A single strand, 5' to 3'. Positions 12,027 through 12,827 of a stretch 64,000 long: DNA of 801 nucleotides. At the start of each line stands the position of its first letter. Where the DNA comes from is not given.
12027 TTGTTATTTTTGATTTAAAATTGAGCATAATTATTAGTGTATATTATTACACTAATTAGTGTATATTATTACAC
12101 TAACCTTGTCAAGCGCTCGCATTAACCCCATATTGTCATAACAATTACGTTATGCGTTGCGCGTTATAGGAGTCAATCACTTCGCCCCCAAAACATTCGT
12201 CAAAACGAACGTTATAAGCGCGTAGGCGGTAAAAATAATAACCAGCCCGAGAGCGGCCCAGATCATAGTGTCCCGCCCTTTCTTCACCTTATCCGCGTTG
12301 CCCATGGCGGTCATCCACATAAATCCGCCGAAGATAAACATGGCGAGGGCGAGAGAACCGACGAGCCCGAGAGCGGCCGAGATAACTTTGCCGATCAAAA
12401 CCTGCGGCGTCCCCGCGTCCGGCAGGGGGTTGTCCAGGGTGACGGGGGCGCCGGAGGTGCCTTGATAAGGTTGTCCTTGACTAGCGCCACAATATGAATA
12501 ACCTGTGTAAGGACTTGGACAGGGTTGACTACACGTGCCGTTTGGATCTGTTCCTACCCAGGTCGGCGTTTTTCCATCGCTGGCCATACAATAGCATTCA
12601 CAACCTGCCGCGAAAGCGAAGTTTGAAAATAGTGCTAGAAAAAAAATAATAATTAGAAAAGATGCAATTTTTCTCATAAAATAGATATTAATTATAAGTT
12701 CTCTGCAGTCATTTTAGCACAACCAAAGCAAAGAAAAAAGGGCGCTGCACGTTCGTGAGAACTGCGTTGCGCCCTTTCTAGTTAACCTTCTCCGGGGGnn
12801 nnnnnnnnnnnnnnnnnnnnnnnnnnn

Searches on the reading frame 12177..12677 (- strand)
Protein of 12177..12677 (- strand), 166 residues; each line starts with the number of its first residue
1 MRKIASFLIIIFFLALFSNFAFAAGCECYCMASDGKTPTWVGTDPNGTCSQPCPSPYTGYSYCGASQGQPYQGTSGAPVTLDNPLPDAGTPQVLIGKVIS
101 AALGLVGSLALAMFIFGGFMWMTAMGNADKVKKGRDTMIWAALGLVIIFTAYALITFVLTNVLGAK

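Call 3: search_protein_families(library=pfam, proteins=[window:12177-12677:-], max_evalue=1)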
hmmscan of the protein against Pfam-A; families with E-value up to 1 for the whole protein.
window:12177-12677:- (166 aa): 3 families
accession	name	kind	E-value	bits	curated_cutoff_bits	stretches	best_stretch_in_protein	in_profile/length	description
PF18895.5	T4SS_pilin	-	7.8e-10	39.1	26.6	1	89-158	3-71/71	Type IV secretion system pilin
PF04956.18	TrbC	-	0.23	12.2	27.9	1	96-157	42-97/98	TrbC/VIRB2 pilin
PF24380.1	DUF7536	-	0.46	11.2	27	1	101-162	21-84/91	Family of unknown function (DUF7536)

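Call 4: search_protein_families(library=ncbifam, proteins=[window:12177-12677:-], max_evalue=1)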
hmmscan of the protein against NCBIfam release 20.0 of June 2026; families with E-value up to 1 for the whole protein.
window:12177-12677:- (166 aa): 2 families
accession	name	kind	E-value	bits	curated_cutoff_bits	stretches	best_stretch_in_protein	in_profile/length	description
NF045849.1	ICE_MMCAP2_0565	equivalog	3e-08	33.2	40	1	94-161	12-79/80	Mbov_0395 family pilin-like conjugal transfer protein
NF040942.2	hypo_ExtJ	equivalog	0.0053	17.1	52.5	1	1-37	1-37/77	selenite/tellurite reduction operon protein ExtJ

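Call 70: list_cluster_members(proteins=[P0001, P0007, P0012, P0008, window:12177-12677:-, window:18433-19515:-, window:40472-41962:+, L010:9396-10262:-, L007:12444-13340:-])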
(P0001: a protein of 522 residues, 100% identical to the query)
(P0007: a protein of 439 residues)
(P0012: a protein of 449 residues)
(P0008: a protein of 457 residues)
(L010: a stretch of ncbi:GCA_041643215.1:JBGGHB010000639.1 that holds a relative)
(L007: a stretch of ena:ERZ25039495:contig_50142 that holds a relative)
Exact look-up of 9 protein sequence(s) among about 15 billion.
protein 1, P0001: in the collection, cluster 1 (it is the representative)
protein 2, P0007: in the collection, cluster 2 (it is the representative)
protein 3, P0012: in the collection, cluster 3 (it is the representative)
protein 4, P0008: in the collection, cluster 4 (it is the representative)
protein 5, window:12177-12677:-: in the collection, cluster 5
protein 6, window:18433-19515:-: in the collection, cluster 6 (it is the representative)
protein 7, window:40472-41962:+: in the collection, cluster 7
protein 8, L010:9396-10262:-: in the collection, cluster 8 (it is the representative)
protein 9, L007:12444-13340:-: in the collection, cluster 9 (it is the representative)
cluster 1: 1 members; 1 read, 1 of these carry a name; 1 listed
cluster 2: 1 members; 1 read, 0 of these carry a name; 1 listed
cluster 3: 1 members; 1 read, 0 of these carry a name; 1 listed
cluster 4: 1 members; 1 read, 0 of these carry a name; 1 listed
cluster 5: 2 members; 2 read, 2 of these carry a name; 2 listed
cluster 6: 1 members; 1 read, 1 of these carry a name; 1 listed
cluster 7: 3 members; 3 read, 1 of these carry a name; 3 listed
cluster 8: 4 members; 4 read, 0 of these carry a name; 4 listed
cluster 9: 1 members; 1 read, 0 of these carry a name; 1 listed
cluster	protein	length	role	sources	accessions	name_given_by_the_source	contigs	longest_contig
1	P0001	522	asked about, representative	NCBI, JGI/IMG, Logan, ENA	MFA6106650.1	MAG: hypothetical protein WC745_03170 [Patescibacteria group bacterium] | hypothetical protein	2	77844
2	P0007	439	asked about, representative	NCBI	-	-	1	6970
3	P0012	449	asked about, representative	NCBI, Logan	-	-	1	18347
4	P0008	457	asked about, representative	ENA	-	-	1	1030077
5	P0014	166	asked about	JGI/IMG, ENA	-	hypothetical protein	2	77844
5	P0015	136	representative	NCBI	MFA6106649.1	MAG: pilin [Patescibacteria group bacterium]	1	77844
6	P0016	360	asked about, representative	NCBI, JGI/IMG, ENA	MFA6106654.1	MAG: redox-regulated ATPase YchF [Patescibacteria group bacterium] | hypothetical protein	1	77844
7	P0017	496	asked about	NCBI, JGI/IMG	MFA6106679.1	MAG: transcription termination factor NusA [Patescibacteria group bacterium] | N utilization substance protein A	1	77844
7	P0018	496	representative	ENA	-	-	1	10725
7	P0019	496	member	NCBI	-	-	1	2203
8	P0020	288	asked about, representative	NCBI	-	-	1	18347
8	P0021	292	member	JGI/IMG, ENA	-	-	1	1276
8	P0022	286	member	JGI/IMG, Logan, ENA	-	-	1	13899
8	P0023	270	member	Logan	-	-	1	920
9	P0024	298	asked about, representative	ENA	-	-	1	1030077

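Call 85: find_related_loci(query=A8, collection=metagenome_contigs, flank=8000)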
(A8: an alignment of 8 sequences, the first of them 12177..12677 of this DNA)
Query A8 (166 aa) in metagenome_contigs; peptide patterns used: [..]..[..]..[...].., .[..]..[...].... (x = any residue, [..] = any of these).
600 stretches matched a pattern (row limit reached: there are more); 529 encode a relative of the query (tblastn E <= 1e-3); the best 80 are kept; 80 distinct loci.
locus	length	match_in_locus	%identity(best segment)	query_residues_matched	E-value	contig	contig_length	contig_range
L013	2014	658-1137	42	3-163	4e-35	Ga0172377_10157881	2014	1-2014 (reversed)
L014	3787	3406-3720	57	63-159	5e-34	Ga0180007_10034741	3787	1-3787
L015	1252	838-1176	52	56-164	2e-34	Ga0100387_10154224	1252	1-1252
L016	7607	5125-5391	65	75-162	8e-34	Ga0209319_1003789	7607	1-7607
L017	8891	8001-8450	44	21-162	2e-33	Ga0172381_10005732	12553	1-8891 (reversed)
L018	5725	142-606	43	2-159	1e-33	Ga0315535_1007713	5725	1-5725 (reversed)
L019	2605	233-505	64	78-165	1e-32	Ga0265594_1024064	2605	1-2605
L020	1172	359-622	60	78-165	7e-33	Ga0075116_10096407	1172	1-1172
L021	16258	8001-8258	62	74-159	3e-32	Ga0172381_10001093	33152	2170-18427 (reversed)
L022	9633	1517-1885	47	40-162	1e-31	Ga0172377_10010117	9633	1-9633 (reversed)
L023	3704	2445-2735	53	61-162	1e-31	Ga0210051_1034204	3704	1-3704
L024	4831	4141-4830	44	42-165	6e-32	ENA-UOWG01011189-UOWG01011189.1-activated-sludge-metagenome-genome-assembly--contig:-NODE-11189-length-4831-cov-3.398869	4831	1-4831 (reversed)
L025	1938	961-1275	52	61-165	6e-32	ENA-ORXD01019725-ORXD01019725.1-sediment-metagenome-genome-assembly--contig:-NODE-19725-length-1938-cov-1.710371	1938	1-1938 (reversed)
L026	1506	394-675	59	73-162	4e-32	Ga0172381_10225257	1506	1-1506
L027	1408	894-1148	60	78-162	5e-32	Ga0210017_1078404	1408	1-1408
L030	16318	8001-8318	50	59-162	6e-31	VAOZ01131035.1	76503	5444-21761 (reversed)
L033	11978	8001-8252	61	81-164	1e-30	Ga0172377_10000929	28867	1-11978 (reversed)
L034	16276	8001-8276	59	73-162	9e-31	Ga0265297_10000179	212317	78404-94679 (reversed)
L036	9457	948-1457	41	1-163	1e-30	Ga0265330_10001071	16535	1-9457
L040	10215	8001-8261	52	78-165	6e-30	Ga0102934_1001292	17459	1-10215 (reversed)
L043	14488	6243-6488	58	81-163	4e-30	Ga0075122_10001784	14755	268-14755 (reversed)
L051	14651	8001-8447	44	11-162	2e-29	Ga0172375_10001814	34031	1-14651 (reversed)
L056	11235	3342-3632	51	62-162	3e-29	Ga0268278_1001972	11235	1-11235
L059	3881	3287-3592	52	60-162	2e-29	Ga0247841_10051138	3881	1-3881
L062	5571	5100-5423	52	59-163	4e-29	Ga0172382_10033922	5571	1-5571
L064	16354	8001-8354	47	53-162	3e-29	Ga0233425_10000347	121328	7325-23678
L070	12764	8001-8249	58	79-162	9e-29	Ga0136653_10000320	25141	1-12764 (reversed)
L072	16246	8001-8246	57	81-162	2e-28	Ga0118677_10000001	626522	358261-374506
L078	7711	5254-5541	53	72-162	9e-29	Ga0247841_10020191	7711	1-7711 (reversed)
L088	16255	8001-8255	55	77-162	5e-28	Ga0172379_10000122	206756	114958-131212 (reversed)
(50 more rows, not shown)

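Call 91: search_protein_families(library=pfam, proteins=[L059:1937-3106:+, L043:5045-6001:+, L033:6528-7775:+, L062:3615-4961:+, L021:7106-7813:+, L024:3087-3953:+, L078:4143-5030:+, L014:840-2012:+, L064:6842-7837:+, L017:6909-7835:+], max_evalue=1)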
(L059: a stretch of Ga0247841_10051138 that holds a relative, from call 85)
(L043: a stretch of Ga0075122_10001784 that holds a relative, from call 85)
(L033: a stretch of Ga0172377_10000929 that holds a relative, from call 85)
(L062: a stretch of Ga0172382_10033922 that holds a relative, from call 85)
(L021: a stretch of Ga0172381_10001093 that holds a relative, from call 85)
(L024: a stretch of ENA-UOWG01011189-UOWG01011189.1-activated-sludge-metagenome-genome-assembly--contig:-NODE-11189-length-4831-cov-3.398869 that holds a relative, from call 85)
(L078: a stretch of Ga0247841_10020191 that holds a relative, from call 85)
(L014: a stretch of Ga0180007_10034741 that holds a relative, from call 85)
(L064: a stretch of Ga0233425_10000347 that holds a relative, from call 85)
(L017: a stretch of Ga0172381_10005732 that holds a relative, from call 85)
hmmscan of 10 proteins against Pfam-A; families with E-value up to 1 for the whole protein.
L059:1937-3106:+ (390 aa): 1 family
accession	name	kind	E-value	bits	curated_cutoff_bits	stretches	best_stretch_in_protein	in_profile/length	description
PF12725.13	DUF3810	-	0.065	13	28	1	123-286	9-161/311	Protein of unknown function (DUF3810)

L043:5045-6001:+ (319 aa): 15 families
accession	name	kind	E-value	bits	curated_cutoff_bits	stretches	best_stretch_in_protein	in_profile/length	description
PF13432.12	TPR_16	-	4.9e-06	27.3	32.7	1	32-76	1-45/65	Tetratricopeptide repeat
PF14559.12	TPR_19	-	5.1e-05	24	25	1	39-76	2-39/68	Tetratricopeptide repeat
PF13428.12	TPR_14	-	5.3e-05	23.9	23.5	1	35-68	8-41/44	Tetratricopeptide repeat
PF12895.13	ANAPC3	-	0.00015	22.4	27.2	1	111-151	2-45/82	Anaphase-promoting complex, cyclosome, subunit 3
PF13414.12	TPR_11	-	0.00027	21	26.8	0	37-76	3-42/42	TPR repeat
PF07719.23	TPR_2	-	0.0011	19.4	27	1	100-129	3-32/34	Tetratricopeptide repeat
PF13181.12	TPR_8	-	0.0051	17.3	25.7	1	99-129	2-32/34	Tetratricopeptide repeat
PF13176.12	TPR_7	-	0.0054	17.2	27.9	0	38-61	9-34/36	Tetratricopeptide repeat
PF13424.12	TPR_12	-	0.0099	16.5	30.1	0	103-128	8-33/77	Tetratricopeptide repeat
PF14462.11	Prok-E2_E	-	0.028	14.6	25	1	132-168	31-67/123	Prokaryotic E2 family E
PF03739.19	LptF_LptG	-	0.081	12.4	27.9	1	3-65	92-154/353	Lipopolysaccharide export system permease LptF/LptG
PF23634.1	PH_CERLI1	-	0.13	12.5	27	1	154-210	9-65/111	CERLI1-like PH domain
PF13934.12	ELYS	-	0.18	12.1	28.8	1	54-152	44-137/220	Nuclear pore complex assembly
PF00515.34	TPR_1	-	0.31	11.4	27.8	0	101-126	4-29/34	Tetratricopeptide repeat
PF13431.12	TPR_17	-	0.41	11.5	24.4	0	98-117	13-32/34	Tetratricopeptide repeat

L033:6528-7775:+ (416 aa): 3 families
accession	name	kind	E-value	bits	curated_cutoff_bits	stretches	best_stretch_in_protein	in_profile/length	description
PF14102.11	Caps_synth_CapC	-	0.01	16.7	27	1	76-168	20-107/119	Capsule biosynthesis CapC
PF11041.13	DUF2612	-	0.12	12.8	23.5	1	230-296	31-91/181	Protein of unknown function (DUF2612)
PF21459.3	INI1_DNA-bd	-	0.42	11.2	27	1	29-77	20-66/82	SWI/SNF Subunit INI1, DNA binding domain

L062:3615-4961:+ (449 aa): 0 families

L021:7106-7813:+ (236 aa): 2 families
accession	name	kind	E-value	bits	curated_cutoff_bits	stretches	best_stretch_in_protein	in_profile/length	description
PF10864.13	DUF2663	-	0.25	12.2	25.2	1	79-147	28-95/127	Protein of unknown function (DUF2663)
PF14163.11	SieB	-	0.56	10.2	26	1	32-70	15-52/147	Super-infection exclusion protein B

L024:3087-3953:+ (289 aa): 0 families

L078:4143-5030:+ (296 aa): 2 families
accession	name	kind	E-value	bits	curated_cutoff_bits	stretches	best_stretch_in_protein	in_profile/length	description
PF13567.11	DUF4131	-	0.016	15.3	31.6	1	141-233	3-93/165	Domain of unknown function (DUF4131)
PF13630.11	SdpI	-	0.75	10.4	28.2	1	105-157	13-67/71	SdpI/YfhL protein family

L014:840-2012:+ (391 aa): 0 families

L064:6842-7837:+ (332 aa): 18 families
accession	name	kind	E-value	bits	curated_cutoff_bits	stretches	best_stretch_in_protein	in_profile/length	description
PF13432.12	TPR_16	-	7.7e-11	42.7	32.7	1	32-87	3-58/65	Tetratricopeptide repeat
PF14559.12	TPR_19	-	2.2e-09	38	25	2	36-89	1-54/68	Tetratricopeptide repeat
PF00515.34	TPR_1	-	2.9e-07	30.5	27.8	1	135-167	1-33/34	Tetratricopeptide repeat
PF07719.23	TPR_2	-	3.3e-07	30.3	27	2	135-167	1-33/34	Tetratricopeptide repeat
PF13428.12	TPR_14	-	3.5e-07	30.7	23.5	2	136-167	2-33/44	Tetratricopeptide repeat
PF25062.1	ARM_TT21_N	-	6.3e-06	26.5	40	1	37-168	5-133/222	Tetratricopeptide repeat protein 21 N-terminal ARM repeat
PF10602.15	RPN7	-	0.00025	21.2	29.6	1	127-173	28-74/174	26S proteasome subunit RPN7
PF13424.12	TPR_12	-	0.00033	21.2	30.1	1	140-162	8-30/77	Tetratricopeptide repeat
PF13176.12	TPR_7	-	0.00057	20.2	27.9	0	140-166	4-32/36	Tetratricopeptide repeat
PF13181.12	TPR_8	-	0.00087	19.7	25.7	1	140-167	6-33/34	Tetratricopeptide repeat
PF23300.3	HEAT_Nup120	-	0.002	18.4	29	1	54-108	20-75/170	Nucleoporin Nup120, HEAT repeats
PF12895.13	ANAPC3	-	0.0057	17.4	27.2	1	42-86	5-49/82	Anaphase-promoting complex, cyclosome, subunit 3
PF13174.12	TPR_6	-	0.012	16.6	26.3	0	64-88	4-28/33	Tetratricopeptide repeat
PF22360.1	SbsC_spectrin-like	-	0.019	16.1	26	0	103-130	12-39/62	SbsC,spectrin-like repeat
PF13431.12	TPR_17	-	0.041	14.6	24.4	0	136-155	14-33/34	Tetratricopeptide repeat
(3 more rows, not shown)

L017:6909-7835:+ (309 aa): 1 family
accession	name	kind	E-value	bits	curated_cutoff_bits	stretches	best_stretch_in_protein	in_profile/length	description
PF11992.13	TgpA_N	-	0.0072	15.8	30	1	35-121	108-186/333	TgpA N-terminal domain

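Call 96: search_protein_families(library=pfam, proteins=[L034:977-3016:-, L034:3159-4085:+, L034:4057-4830:+, L034:4821-5627:+, L034:5973-7100:+, L051:5457-7034:+, L070:5969-6988:+, L064:5347-6606:+, L040:5462-6610:+, L088:4567-5559:+], max_evalue=0.01)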
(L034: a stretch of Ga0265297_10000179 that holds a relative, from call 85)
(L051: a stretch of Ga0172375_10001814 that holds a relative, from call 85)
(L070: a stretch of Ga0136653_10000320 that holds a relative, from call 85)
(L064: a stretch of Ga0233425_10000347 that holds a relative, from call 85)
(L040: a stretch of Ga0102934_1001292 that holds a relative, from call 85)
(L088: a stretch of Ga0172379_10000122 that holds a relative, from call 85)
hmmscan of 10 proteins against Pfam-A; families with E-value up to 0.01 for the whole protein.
L034:977-3016:- (680 aa): 5 families
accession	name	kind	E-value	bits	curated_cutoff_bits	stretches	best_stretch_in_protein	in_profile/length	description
PF00204.31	DNA_gyraseB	-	2.7e-60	203.2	27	1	228-397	1-172/173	DNA gyrase B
PF00986.26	DNA_gyraseB_C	-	1.1e-31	109.2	29.8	1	608-669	2-63/63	DNA gyrase B subunit, carboxyl terminus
PF01751.28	Toprim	-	6e-19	68.4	23.1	1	426-537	1-95/96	Toprim domain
PF02518.31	HATPase_c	-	2.8e-17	63.6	26.4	1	39-178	4-109/111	Histidine kinase-, DNA gyrase B-, and HSP90-like ATPase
PF13662.12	Toprim_4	-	0.0002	21.9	25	1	469-512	15-66/85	Toprim domain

L034:3159-4085:+ (309 aa): 7 families
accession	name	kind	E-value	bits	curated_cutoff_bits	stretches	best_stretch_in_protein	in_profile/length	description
PF01370.27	Epimerase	-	2.6e-56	191.2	20.9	1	4-224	1-224/240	NAD dependent epimerase/dehydratase family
PF16363.11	GDP_Man_Dehyd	-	4.9e-51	174.6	27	1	5-299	1-332/332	GDP-mannose 4,6 dehydratase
PF01073.25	3Beta_HSD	-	1.9e-18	66.9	22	1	5-224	1-228/280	3-beta hydroxysteroid dehydrogenase/isomerase family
PF04321.23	RmlD_sub_bind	-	1.6e-15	57.4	27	1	3-193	2-167/287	RmlD substrate binding domain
PF02719.21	Polysacc_synt_2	-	1.5e-12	47.8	20.2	1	4-271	1-269/293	Polysaccharide biosynthesis protein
PF07993.18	NAD_binding_4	-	3.7e-06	26.7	20.1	0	64-174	86-209/258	Male sterility protein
PF13460.12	NAD_binding_10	-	9.6e-06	26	27.2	1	8-172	1-146/184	NAD(P)H-binding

L034:4057-4830:+ (258 aa): 1 family
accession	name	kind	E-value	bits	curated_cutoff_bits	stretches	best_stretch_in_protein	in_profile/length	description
PF00121.24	TIM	-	5.7e-73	245.9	20.1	1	15-257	1-243/245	Triosephosphate isomerase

L034:4821-5627:+ (269 aa): 12 families
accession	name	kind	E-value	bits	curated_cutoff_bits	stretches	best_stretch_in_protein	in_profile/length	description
PF07719.23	TPR_2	-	1.1e-13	50.6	27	1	142-175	1-34/34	Tetratricopeptide repeat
PF13432.12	TPR_16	-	3.7e-07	30.9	32.7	1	114-172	3-61/65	Tetratricopeptide repeat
PF00515.34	TPR_1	-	4.6e-07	29.8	27.8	1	143-175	2-34/34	Tetratricopeptide repeat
PF13428.12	TPR_14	-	1.9e-06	28.4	23.5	0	142-173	1-32/44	Tetratricopeptide repeat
PF13414.12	TPR_11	-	2.7e-06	27.4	26.8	0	124-155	10-41/42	TPR repeat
PF13181.12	TPR_8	-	3.8e-06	27.1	25.7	1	143-175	2-34/34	Tetratricopeptide repeat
PF13424.12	TPR_12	-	8.3e-06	26.3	30.1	1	124-173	19-76/77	Tetratricopeptide repeat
PF13431.12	TPR_17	-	1.2e-05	25.6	24.4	1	132-163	3-34/34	Tetratricopeptide repeat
PF14559.12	TPR_19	-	2e-05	25.3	25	1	121-172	4-55/68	Tetratricopeptide repeat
PF13176.12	TPR_7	-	7.2e-05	23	27.9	1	146-176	3-33/36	Tetratricopeptide repeat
PF13174.12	TPR_6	-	0.00011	23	26.3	1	143-170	1-28/33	Tetratricopeptide repeat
PF23914.1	TPR_CcmH_CycH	-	0.0024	18.2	42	0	143-256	51-156/158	Cytochrome c-type biogenesis protein H TPR domain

L034:5973-7100:+ (376 aa): 1 family
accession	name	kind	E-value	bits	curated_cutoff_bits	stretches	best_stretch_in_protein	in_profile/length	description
PF01145.31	Band_7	-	2.7e-05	24.7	23.6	1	60-269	3-173/176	SPFH domain / Band 7 family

L051:5457-7034:+ (526 aa): 1 family
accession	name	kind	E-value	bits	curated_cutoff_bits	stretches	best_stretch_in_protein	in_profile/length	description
PF02369.22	Big_1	-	0.0026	18.3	34.9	0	154-199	20-69/93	Bacterial Ig-like domain (group 1)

L070:5969-6988:+ (340 aa): 1 family
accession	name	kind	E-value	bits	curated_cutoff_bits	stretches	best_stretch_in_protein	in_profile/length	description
PF01145.31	Band_7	-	4.4e-05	24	23.6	1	22-250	2-175/176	SPFH domain / Band 7 family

L064:5347-6606:+ (420 aa): 0 families

L040:5462-6610:+ (383 aa): 0 families

L088:4567-5559:+ (331 aa): 0 families

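Call 103: find_related_loci(query=A8, collection=viral_contigs, flank=6000)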
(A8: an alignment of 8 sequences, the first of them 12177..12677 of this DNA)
Query A8 (166 aa) in viral_contigs; peptide patterns used: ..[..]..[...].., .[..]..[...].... (x = any residue, [..] = any of these).
24 stretches matched a pattern, but none encodes a relative of the query by tblastn (E <= 1e-3).

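Call 106: search_protein_families(library=pfam, proteins=[L072:11972-13762:-, L021:10784-12529:+, L036:7475-9457:-, L064:11878-14325:+, L064:8462-11518:+, L043:9132-10580:+, L056:5660-11233:+, L088:13883-16255:+, L030:13181-15922:+, L078:1-2370:+], max_evalue=0.00001)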
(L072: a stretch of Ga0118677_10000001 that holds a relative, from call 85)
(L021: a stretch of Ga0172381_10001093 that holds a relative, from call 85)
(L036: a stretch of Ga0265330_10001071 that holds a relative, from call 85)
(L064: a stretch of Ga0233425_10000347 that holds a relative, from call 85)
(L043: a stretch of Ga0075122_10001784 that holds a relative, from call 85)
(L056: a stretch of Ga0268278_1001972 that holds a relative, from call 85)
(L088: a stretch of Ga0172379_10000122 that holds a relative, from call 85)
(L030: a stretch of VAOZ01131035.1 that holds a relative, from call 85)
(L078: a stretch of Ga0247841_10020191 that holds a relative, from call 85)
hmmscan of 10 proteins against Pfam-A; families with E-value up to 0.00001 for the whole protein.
L072:11972-13762:- (597 aa): 4 families
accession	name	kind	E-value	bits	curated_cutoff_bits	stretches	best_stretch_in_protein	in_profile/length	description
PF00005.33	ABC_tran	-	1e-48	165.9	25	2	24-151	2-137/137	ABC transporter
PF12848.13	ABC_tran_Xtn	-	1.3e-16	60.9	25.9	1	190-262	1-73/85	ABC transporter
PF02463.25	SMC_N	-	2.5e-08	34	40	0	34-191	25-210/220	RecF/RecN/SMC N terminal domain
PF13304.12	AAA_21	-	2.2e-06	28.4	27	0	403-462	234-299/304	AAA domain, putative AbiEii toxin, Type IV TA system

L021:10784-12529:+ (582 aa): 0 families

L036:7475-9457:- (661 aa): 2 families
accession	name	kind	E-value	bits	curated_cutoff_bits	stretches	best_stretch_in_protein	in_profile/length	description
PF00912.28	Transgly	-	1.2e-50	171.8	27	1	25-199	11-177/178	Transglycosylase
PF00905.27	Transpeptidase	-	1.1e-24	87.7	22.1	1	295-562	1-265/299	Penicillin binding protein transpeptidase domain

L064:11878-14325:+ (816 aa): 4 families
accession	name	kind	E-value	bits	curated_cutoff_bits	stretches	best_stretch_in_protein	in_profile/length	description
PF01580.24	FtsK_SpoIIIE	-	6e-60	202.9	24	1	390-579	2-221/221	FtsK/SpoIIIE family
PF17854.6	FtsK_alpha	-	8.4e-29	100.2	22.9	1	288-382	4-101/101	FtsK alpha domain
PF09397.16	FtsK_gamma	-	4.3e-26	90.8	30.6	1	690-751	2-63/63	Ftsk gamma domain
PF13491.11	FtsK_4TM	-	1.4e-12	48.1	23.1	1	71-193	45-167/171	4TM region of DNA translocase FtsK/SpoIIIE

L064:8462-11518:+ (1019 aa): 4 families
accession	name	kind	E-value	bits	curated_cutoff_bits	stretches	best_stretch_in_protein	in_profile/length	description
PF00932.25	LTD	-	3.9e-62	207.9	34.3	4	400-487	5-100/109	Lamin Tail Domain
PF18911.6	PKD_4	-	1.7e-17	63.7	27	1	531-607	1-77/85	PKD domain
PF00801.26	PKD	-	1e-08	35.5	23.5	1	546-605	13-72/80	PKD domain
PF01336.31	tRNA_anti-codon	-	4.6e-07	30.1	27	0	896-957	1-69/75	OB-fold nucleic acid binding domain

L043:9132-10580:+ (483 aa): 2 families
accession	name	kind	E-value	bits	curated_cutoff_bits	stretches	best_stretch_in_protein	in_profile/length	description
PF01943.22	Polysacc_synt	-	3.6e-27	95.9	28.2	1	15-278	4-271/274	Polysaccharide biosynthesis protein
PF13440.11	Polysacc_synt_3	-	3.3e-24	86.1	23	1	37-327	2-288/293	Polysaccharide biosynthesis protein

L056:5660-11233:+ (1858 aa): 1 family
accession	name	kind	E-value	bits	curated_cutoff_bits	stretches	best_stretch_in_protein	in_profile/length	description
PF02018.23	CBM_4_9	-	2.3e-12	47.9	25.9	1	642-788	2-130/136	Carbohydrate binding domain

L088:13883-16255:+ (791 aa): 4 families
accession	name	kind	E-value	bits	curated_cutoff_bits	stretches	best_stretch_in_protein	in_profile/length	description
PF22689.1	FGAR-AT_PurM_N-like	-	2.1e-53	180.8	27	1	622-785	1-159/160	FGAR-AT PurM_N-like domain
PF02769.27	AIRS_C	-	1.9e-27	96.8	23.1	1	407-562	2-154/156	AIR synthase related protein, C-terminal domain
PF18076.6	FGAR-AT_N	-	3.1e-09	37.3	26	1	26-105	2-77/115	Formylglycinamide ribonucleotide amidotransferase N-terminal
PF18072.6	FGAR-AT_linker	-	1.9e-07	31.9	26.6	1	147-195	2-49/50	Formylglycinamide ribonucleotide amidotransferase linker domain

L030:13181-15922:+ (914 aa): 4 families
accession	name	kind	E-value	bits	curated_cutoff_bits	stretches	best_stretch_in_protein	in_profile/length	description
PF00122.25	E1-E2_ATPase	-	1.5e-60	204.3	28.1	1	368-548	2-181/181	E1-E2 ATPase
PF00702.32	Hydrolase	-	1.3e-37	130.6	26.4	1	564-781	1-191/191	haloacid dehalogenase-like hydrolase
PF00403.32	HMA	-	6.1e-26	91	24.8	2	140-199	3-62/62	Heavy-metal-associated domain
PF08282.18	Hydrolase_3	-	5.3e-07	30.1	20.9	0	755-806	197-248/255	haloacid dehalogenase-like hydrolase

L078:1-2370:+ (790 aa): 1 family
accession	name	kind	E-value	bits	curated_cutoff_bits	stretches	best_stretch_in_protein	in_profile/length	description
PF18884.5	TSP3_bac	-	9.7e-10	38.6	25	1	675-694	1-20/22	Bacterial TSP3 repeat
